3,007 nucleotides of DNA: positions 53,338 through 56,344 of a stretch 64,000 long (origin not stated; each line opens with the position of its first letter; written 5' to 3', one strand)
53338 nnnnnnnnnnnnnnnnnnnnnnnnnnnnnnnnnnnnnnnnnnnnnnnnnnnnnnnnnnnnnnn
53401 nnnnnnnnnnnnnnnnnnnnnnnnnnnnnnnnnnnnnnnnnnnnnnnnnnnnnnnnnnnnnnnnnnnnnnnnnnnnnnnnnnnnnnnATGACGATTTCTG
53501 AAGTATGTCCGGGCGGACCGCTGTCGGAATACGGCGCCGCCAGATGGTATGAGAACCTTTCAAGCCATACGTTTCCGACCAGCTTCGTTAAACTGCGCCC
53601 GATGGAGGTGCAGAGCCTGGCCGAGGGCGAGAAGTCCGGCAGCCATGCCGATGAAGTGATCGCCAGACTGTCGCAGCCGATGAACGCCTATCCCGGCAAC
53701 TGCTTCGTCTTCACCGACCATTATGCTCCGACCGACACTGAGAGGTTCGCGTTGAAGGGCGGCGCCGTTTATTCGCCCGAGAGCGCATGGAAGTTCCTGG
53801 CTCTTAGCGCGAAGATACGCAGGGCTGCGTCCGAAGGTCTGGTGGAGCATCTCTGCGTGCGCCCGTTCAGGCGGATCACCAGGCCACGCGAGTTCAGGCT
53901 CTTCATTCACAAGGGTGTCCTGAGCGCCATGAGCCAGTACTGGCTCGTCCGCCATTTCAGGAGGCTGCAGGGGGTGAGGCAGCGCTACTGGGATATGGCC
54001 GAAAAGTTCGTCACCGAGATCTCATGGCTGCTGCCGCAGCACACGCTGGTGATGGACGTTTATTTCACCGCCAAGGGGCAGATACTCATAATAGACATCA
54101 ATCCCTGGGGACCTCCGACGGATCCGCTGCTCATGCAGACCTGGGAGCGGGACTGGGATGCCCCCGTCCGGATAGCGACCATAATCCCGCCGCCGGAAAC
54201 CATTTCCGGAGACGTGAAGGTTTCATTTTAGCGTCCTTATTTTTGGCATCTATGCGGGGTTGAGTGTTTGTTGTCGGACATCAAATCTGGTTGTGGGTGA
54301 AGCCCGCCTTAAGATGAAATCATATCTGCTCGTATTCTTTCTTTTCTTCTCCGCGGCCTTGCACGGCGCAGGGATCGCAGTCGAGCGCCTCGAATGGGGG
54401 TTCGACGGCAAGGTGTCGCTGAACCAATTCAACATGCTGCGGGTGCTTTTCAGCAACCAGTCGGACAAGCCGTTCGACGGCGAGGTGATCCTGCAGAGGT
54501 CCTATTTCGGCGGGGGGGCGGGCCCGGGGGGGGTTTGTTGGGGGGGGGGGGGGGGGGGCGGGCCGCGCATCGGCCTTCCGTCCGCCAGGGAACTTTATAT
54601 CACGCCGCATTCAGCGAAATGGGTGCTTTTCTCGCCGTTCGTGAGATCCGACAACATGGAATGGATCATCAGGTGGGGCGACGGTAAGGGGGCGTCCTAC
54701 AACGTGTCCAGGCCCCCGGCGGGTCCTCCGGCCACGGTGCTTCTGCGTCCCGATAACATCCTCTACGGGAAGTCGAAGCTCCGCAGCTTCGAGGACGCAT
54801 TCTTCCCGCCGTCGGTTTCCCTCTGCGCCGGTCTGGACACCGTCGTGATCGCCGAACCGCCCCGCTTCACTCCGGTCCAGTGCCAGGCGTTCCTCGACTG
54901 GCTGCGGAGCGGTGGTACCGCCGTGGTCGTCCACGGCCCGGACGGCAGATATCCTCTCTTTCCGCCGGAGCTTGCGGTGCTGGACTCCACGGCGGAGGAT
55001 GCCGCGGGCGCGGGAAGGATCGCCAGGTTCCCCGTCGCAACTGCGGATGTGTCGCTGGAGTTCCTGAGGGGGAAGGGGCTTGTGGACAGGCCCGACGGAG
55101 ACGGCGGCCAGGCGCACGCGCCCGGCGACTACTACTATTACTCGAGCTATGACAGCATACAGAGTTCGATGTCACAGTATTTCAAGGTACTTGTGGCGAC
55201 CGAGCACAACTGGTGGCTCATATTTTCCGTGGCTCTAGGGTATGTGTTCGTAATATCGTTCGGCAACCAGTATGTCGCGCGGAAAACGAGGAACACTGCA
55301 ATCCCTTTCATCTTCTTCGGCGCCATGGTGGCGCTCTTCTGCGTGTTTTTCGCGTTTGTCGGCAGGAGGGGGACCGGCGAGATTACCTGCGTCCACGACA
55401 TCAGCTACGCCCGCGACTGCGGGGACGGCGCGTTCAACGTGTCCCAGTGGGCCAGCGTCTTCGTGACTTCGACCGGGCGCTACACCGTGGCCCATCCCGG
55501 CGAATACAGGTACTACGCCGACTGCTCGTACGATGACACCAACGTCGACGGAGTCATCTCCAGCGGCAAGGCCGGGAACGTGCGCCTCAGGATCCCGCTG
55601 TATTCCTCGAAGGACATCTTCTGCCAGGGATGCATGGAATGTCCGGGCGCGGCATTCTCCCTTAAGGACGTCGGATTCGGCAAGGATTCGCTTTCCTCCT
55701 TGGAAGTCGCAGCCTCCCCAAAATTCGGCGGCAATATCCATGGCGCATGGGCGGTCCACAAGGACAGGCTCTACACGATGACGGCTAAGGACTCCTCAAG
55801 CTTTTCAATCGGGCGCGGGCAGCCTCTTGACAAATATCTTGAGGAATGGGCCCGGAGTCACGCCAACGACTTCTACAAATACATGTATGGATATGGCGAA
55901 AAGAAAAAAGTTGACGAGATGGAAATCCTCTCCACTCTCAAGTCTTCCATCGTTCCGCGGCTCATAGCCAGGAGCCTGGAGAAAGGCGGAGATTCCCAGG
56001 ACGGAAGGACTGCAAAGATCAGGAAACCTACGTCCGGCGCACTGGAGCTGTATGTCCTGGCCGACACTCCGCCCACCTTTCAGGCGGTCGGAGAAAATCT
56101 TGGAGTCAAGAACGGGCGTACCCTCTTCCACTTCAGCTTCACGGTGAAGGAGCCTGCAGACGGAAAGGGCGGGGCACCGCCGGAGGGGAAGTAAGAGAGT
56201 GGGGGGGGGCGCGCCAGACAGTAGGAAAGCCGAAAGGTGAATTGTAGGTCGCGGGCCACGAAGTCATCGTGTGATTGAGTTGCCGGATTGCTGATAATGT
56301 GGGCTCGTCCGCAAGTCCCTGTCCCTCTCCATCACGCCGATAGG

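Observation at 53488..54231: Bacterial CDC123/D123-like ATP-grasp encoded in the peptide deformylase operon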

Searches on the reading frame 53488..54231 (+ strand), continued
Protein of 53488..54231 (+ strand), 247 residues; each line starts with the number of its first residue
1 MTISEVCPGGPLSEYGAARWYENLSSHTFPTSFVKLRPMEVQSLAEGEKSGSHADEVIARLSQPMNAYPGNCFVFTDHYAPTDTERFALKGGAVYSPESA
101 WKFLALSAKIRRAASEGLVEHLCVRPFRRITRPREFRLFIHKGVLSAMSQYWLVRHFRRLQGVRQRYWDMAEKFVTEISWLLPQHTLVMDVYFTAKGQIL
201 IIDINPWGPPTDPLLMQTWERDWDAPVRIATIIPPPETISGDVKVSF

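Call 70: search_protein_families(library=ncbifam, proteins=[L094:7698-9386:+, L094:4786-5559:+, L094:5582-6994:+, L089:5100-5870:+, L086:5768-6817:+, L085:6665-8218:+, L084:6739-8556:+], max_evalue=0.00001)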
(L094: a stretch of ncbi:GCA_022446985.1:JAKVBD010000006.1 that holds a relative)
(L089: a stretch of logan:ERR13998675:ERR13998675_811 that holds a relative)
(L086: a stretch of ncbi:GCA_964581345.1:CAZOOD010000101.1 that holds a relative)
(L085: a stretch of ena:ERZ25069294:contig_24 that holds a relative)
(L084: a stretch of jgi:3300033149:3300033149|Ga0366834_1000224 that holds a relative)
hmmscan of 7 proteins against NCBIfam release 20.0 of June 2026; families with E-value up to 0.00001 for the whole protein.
L094:7698-9386:+ (563 aa): 103 families (the best 25 are shown)
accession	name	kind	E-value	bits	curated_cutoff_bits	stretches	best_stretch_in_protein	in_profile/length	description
NF004837.0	PRK06187.1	subfamily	2.3e-79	267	476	2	2-250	8-275/531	long-chain-fatty-acid--CoA ligase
NF004114.0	PRK05605.1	equivalog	6.8e-61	206.3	766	3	337-546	366-568/575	long-chain-fatty-acid--CoA ligase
TIGR01923.1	menE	equivalog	2.8e-57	194.5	330.15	2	33-249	1-215/442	o-succinylbenzoate--CoA ligase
NF002966.0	PRK03640.1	equivalog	2.8e-57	194.4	556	2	300-501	243-446/483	o-succinylbenzoate--CoA ligase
NF052269.1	Staph_lig_FadD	equivalog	1.6e-56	191.7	650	2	31-247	27-251/499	long-chain-fatty-acid--CoA ligase FadD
NF005702.0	PRK07514.1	subfamily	9.6e-56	189.2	558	2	2-265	3-272/506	malonyl-CoA synthase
NF005307.0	PRK06839.1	equivalog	3.7e-53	180.9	748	2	312-481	266-432/496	o-succinylbenzoate--CoA ligase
NF009233.0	PRK12583.1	subfamily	2.3e-51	174.9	832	2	330-480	338-488/558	fatty acid CoA ligase family protein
NF038343.1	ligase_FadD11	exception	1.7e-49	168.7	950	1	26-554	23-580/585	fatty acid--CoA ligase FadD11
TIGR01733.1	AA-adenyl-dom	subfamily_domain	5.6e-49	167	317.4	2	33-256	1-233/409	amino acid adenylation domain-containing protein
NF052580.1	Str24CoAsynCasG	equivalog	5.7e-49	166.9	750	2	336-518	346-525/548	steroid-24-oyl-CoA synthetase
NF006181.0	PRK08314.1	subfamily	3.1e-48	164.4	705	3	139-248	195-306/563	long-chain-fatty-acid--CoA ligase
NF006182.0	PRK08316.1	subfamily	1.5e-47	162.3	663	2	7-220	16-243/523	fatty acyl-CoA synthetase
NF005714.0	PRK07529.1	subfamily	3.2e-46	157.9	632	3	313-475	341-508/640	acyl-CoA synthetase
NF006572.0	PRK09088.1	equivalog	4.9e-46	157.4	696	2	30-249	27-245/491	acyl-CoA synthetase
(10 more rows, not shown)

L094:4786-5559:+ (258 aa): 9 families
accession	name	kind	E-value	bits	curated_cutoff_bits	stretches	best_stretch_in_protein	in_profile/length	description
TIGR00500.1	met_pdase_I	equivalog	4.5e-69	232.7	171.35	1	13-257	7-246/247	type I methionyl aminopeptidase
NF008970.0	PRK12318.1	equivalog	1.1e-50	172.5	267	1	14-258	48-289/291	methionyl aminopeptidase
NF009533.0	PRK12897.1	equivalog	2.8e-47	161.2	488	1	13-256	8-246/248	type I methionyl aminopeptidase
NF005583.0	PRK07281.1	equivalog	4.7e-37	127.8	445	1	109-257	134-279/286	methionyl aminopeptidase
TIGR00501.1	met_pdase_II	equivalog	3.2e-21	76.2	222.65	1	23-208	13-189/295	type II methionyl aminopeptidase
TIGR00495.1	crvDNA_42K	hypoth_equivalog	1.7e-09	36.8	430.05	1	71-174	79-187/383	ErbB3-binding protein EBP1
NF040821.1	dipep_PepQ_Arch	equivalog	3.4e-08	32.9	630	1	13-210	126-314/346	Xaa-Pro dipeptidase PepQ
NF007310.0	PRK09795.1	equivalog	4.2e-07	29.1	393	1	13-209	131-323/361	aminopeptidase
TIGR02993.1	ectoine_eutD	equivalog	2.6e-06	26.8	613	1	11-177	160-323/391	ectoine hydrolase DoeA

L094:5582-6994:+ (471 aa): 11 families
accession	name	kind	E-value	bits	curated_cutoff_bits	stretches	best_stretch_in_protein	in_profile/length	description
TIGR00959.1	ffh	equivalog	6.3e-166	552.4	473.2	1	2-424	1-426/428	signal recognition particle protein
TIGR01425.1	SRP54_euk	equivalog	2.1e-78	264.1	576.25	1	4-423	4-428/428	signal recognition particle protein SRP54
TIGR00064.1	ftsY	equivalog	2.7e-66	223.7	260.7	1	28-292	4-278/279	signal recognition particle-docking protein FtsY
TIGR03499.1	FlhF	equivalog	3.4e-18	66.6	174.15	1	4-162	119-263/286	flagellar biosynthesis GTPase FlhF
NF009368.0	PRK12726.1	equivalog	1.9e-16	60.2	832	1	100-286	207-389/407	flagellar biosynthesis regulator FlhF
NF005230.0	PRK06731.1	equivalog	3.4e-16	59.3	553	1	95-275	82-259/281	flagellar biosynthesis regulator FlhF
NF011312.0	PRK14723.1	equivalog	5.5e-12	45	951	1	100-320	186-406/768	flagellar biosynthesis regulator FlhF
NF011310.0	PRK14721.1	equivalog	8e-11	41.8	725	1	100-276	192-364/423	flagellar biosynthesis regulator FlhF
NF009367.0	PRK12724.1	equivalog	1.1e-09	37.7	718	1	100-275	224-396/433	flagellar biosynthesis regulator FlhF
NF011311.0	PRK14722.1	equivalog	4.6e-08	32.5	777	1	98-276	136-319/374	flagellar biosynthesis regulator FlhF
NF009366.0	PRK12723.1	equivalog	8.9e-08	31.6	585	1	95-276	170-350/388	flagellar biosynthesis regulator FlhF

L089:5100-5870:+ (257 aa): 3 families
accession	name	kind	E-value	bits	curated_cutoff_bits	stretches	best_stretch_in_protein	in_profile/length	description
TIGR01710.1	typeII_sec_gspG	equivalog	2.1e-08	34.3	88.85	1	5-71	2-68/134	type II secretion system major pseudopilin GspG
NF040999.1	pilin_ComGC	equivalog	4e-07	30.1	75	1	4-73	2-70/84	competence type IV pilus major pilin ComGC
NF041775.1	typeIV_PilA_Myxo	equivalog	3.9e-06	27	400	1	4-70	11-77/214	type IV pilin protein PilA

L086:5768-6817:+ (350 aa): 4 families
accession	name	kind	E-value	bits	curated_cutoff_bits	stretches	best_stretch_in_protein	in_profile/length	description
NF009395.0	PRK12755.1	subfamily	5.2e-144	479.3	343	1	3-347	6-350/355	3-deoxy-7-phosphoheptulonate synthase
TIGR00034.1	aroFGH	equivalog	3.1e-134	447.1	173.2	1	5-346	1-339/342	3-deoxy-7-phosphoheptulonate synthase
NF009396.0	PRK12756.1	subfamily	3.6e-127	424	463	1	1-346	1-345/349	Trp-sensitive 3-deoxy-7-phosphoheptulonate synthase AroH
NF006723.0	PRK09261.1-1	equivalog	1.5e-126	422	568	1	2-346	3-346/351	3-deoxy-7-phosphoheptulonate synthase AroG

L085:6665-8218:+ (518 aa): 14 families
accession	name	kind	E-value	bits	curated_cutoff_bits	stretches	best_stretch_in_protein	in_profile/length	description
TIGR00054.1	TIGR00054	equivalog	4e-59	200.5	147.55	2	5-284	5-265/421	RIP metalloprotease RseP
NF008046.0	PRK10779.1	equivalog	1e-26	94.1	477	1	8-123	10-123/450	sigma E protease regulator RseP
TIGR02037.1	degP_htrA_DO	subfamily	4.4e-17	62.1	416.2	1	226-264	263-301/434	Do family serine endopeptidase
NF008189.1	PRK10942.1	equivalog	1.1e-12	47.2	720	1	196-280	386-470/477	serine endoprotease DegP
NF041199.1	trx7_PDZ_seleno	equivalog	1.1e-11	44.3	300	0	225-284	206-268/390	Trx7/PDZ domain-containing (seleno)protein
NF041521.1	HhoA_HhoB_HtrA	equivalog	1.8e-11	43.9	450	0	223-266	264-307/335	HhoA/HhoB/HtrA family serine endopeptidase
NF007526.1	PRK10139.1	equivalog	9.7e-11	41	756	1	224-286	393-455/456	serine endoprotease DegQ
NF047968.1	SerProtHtrA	equivalog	3.2e-10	39.9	470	0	224-279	291-348/357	serine protease HtrA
TIGR02038.1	protease_degS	equivalog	9e-10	38.2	422.95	0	224-272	280-328/351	outer membrane-stress sensor serine endopeptidase DegS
NF008147.1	PRK10898.1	equivalog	1.3e-09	37.6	408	0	224-260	281-317/352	outer membrane-stress sensor serine endopeptidase DegS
TIGR00225.1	prc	subfamily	1.1e-08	34.5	218.6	0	221-257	61-97/335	C-terminal processing peptidase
NF040960.1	MamE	equivalog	1.4e-08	33.8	800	0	224-265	469-510/659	magnetosome formation protease MamE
TIGR02860.1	spore_IV_B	equivalog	3.2e-08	33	305.25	0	232-280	123-172/402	SpoIVB peptidase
NF052377.1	lmo1851_S41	exception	3.1e-06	26.2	725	0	226-259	122-155/468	lmo1851 family serine protease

L084:6739-8556:+ (606 aa): 103 families (the best 25 are shown)
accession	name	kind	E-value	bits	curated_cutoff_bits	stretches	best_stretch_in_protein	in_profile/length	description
NF004837.0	PRK06187.1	subfamily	2.9e-85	286.5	476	2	322-542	286-504/531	long-chain-fatty-acid--CoA ligase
NF038343.1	ligase_FadD11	exception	8e-64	216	950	1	10-573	5-581/585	fatty acid--CoA ligase FadD11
NF002966.0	PRK03640.1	equivalog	2e-62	211.4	556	2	317-543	249-463/483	o-succinylbenzoate--CoA ligase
NF052269.1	Staph_lig_FadD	equivalog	1.1e-61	208.7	650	2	36-255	25-250/499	long-chain-fatty-acid--CoA ligase FadD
NF005307.0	PRK06839.1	equivalog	4e-60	203.9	748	2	323-543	265-476/496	o-succinylbenzoate--CoA ligase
NF004114.0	PRK05605.1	equivalog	2.1e-59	201.3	766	3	345-523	362-539/575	long-chain-fatty-acid--CoA ligase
TIGR01923.1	menE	equivalog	4.1e-58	197.3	330.15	2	324-490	226-383/442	o-succinylbenzoate--CoA ligase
NF005702.0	PRK07514.1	subfamily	2.9e-57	194.1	558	2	24-239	18-238/506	malonyl-CoA synthase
NF006182.0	PRK08316.1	subfamily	9e-56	189.4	663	2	7-229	12-243/523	fatty acyl-CoA synthetase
NF005714.0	PRK07529.1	subfamily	4.7e-55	187.1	632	3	323-542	339-558/640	acyl-CoA synthetase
NF006181.0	PRK08314.1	subfamily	2e-52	178.2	705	3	323-522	320-523/563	long-chain-fatty-acid--CoA ligase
NF052580.1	Str24CoAsynCasG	equivalog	2e-50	171.7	750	2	349-521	347-517/548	steroid-24-oyl-CoA synthetase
NF004511.1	PRK05852.1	equivalog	3.6e-50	171.1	650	2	320-537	272-481/505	FadD7 family fatty acid--CoA ligase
TIGR01733.1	AA-adenyl-dom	subfamily_domain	2e-49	168.5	317.4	2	40-238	1-202/409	amino acid adenylation domain-containing protein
NF006572.0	PRK09088.1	equivalog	2.1e-49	168.6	696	2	323-539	258-466/491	acyl-CoA synthetase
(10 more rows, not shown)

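Call 71: find_encoding_contigs(protein=P0163, flank=6000, max_places=2)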
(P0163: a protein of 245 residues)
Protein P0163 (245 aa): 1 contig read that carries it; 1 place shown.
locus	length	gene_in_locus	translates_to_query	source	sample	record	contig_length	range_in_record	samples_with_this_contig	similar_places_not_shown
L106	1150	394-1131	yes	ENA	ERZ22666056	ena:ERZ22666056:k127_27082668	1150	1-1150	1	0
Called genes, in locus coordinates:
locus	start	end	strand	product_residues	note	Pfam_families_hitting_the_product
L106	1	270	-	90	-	?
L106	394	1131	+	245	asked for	PF07065:D123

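Call 72: find_encoding_contigs(protein=P0170, flank=6000, max_places=2)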
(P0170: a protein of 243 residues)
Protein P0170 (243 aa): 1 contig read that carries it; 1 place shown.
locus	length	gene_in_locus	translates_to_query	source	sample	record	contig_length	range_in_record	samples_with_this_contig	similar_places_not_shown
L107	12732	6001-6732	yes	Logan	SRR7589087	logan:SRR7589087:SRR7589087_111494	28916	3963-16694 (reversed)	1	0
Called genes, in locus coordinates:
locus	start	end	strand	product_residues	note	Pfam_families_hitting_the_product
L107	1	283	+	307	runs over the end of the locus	-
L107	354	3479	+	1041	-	PF01607:CBM_14 (faint)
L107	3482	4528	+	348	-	-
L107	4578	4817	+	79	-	-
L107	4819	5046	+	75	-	-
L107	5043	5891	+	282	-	PF03372:Exo_endo_phos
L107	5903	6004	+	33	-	-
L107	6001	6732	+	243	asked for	PF07065:D123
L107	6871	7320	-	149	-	PF13392:HNH_3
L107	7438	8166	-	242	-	-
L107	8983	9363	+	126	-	PF03464:eRF1_2 (weak), PF18859:acVLRF1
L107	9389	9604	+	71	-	-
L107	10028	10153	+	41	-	-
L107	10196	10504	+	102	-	PF01047:MarR (weak)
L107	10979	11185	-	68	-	-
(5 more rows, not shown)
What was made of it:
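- A lysine-bearing compact D123 (P0170) does sit in a phage-like or mobile context (call 72).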

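Call 78: search_protein_families(library=padloc, proteins=[window:53488-54231:+], max_evalue=0.001)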
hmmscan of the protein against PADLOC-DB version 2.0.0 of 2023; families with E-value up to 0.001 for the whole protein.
window:53488-54231:+ (247 aa): 0 families

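Call 88: fold_search(model_id=the predicted structure, library=viral)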
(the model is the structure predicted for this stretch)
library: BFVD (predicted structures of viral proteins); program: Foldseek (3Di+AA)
matches with E <= 10: 330; with E <= 0.001: 31
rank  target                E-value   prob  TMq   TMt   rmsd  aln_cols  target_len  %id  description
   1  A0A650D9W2            1.7e-15  1.00  0.74  0.56   2.9       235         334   21  (no name in the UniProt tables at hand)
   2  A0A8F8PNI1            2.0e-15  1.00  0.80  0.56   5.5       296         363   18  Cdc123 [Clandestinovirus]
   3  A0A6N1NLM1            7.5e-12  1.00  0.66  0.58   4.1       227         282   15  Cell division cycle 123 protein [Tupanvirus soda lake]
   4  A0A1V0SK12            1.1e-11  1.00  0.63  0.68   3.7       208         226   16  ATP-grasp domain-containing protein [Klosneuvirus KNV1]
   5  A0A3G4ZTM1            2.6e-11  1.00  0.60  0.56   4.3       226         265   18  Cell division cycle protein 123-like protein (Fragment) [Barrevirus sp.]
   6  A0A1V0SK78            6.8e-11  1.00  0.62  0.51   3.1       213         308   17  Cell division cycle 123 protein [Klosneuvirus KNV1]
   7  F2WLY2                2.4e-10  1.00  0.65  0.60   3.1       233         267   18  Putative CDC123-like protein [Lausannevirus]
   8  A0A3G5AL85            6.6e-10  1.00  0.59  0.54   3.6       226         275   18  Uncharacterized protein [Sylvanvirus sp.]
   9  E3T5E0                1.1e-09  1.00  0.59  0.45   4.5       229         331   14  Cell division cycle 123 protein [Cafeteria roenbergensis virus (strain BV-PW1)]
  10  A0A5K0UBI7            2.0e-09  1.00  0.56  0.41   5.4       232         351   16  Uncharacterized protein [Yasminevirus sp. GU-2018]
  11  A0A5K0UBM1            3.9e-09  1.00  0.64  0.55   4.2       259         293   14  Cell division cycle protein 123 [Yasminevirus sp. GU-2018]
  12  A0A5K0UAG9            7.1e-09  1.00  0.55  0.33   4.5       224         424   18  Uncharacterized protein (Fragment) [Yasminevirus sp. GU-2018]
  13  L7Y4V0                9.6e-09  1.00  0.55  0.69   4.4       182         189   20  Putative cdc123-like protein [Megavirus lba]
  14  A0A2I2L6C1            9.6e-09  1.00  0.58  0.56   5.5       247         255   16  Uncharacterized protein (Fragment) [Orpheovirus IHUMI-LCC2]
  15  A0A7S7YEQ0            1.3e-08  1.00  0.63  0.62   7.0       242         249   14  ATP-grasp domain-containing protein [Medusavirus stheno T3]
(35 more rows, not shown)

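Call 90: list_cluster_members(proteins=[P0137, P0130, P0125, P0126, P0127, P0129, P0131, P0133, L085:4526-6001:+, L090:4097-5557:+])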
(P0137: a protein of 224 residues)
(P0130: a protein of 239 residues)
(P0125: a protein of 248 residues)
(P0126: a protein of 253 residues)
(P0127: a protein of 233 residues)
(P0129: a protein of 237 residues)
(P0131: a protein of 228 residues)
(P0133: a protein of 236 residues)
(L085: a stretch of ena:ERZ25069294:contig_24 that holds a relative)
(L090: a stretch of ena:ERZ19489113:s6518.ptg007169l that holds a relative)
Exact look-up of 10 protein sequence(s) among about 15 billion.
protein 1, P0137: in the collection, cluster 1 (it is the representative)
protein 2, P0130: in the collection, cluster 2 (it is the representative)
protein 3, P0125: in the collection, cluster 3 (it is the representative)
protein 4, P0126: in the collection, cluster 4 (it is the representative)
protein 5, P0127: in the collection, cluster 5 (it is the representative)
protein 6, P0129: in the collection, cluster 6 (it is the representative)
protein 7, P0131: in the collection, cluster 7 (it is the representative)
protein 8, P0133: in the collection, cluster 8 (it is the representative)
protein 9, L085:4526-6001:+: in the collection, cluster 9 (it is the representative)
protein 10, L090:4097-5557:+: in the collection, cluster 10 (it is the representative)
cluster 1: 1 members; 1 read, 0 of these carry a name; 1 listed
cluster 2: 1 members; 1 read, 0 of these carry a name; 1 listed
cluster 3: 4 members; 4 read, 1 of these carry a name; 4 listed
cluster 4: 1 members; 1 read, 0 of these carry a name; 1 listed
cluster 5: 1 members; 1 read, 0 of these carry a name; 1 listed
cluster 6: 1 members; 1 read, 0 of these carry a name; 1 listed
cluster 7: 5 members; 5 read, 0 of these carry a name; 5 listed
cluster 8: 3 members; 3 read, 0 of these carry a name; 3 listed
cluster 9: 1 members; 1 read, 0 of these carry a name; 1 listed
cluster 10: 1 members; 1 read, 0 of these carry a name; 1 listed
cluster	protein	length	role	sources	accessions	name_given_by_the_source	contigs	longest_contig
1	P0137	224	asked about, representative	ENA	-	-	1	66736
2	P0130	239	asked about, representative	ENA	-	-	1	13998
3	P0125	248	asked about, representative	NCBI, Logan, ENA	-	-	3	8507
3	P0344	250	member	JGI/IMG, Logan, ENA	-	hypothetical protein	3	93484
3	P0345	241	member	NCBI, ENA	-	-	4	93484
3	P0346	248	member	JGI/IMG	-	-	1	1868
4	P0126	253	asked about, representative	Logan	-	-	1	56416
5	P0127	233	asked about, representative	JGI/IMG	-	-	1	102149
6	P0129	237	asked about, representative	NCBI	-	-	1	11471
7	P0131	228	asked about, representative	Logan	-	-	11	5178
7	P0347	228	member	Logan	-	-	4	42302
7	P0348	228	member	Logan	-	-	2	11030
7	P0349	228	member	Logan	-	-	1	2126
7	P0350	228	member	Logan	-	-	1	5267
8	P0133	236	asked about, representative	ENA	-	-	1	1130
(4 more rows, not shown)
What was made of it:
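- Tried and rejected: Source names for the deep-branching proteins and their Ffh neighbours were empty (call 90), so their taxonomy is undetermined.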

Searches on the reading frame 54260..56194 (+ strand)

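Call 3: search_protein_families(library=pfam, proteins=[window:54260-56194:+], max_evalue=0.1)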
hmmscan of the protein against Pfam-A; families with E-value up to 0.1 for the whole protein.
window:54260-56194:+ (644 aa): 1 family
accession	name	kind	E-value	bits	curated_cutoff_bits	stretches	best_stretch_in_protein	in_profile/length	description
PF14258.12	DUF4350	-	4.5e-05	24.2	30.4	1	193-269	39-115/181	Domain of unknown function (DUF4350)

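Call 4: search_protein_families(library=ncbifam, proteins=[window:54260-56194:+], max_evalue=0.1)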
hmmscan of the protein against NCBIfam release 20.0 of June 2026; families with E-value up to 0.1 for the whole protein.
window:54260-56194:+ (644 aa): 0 families
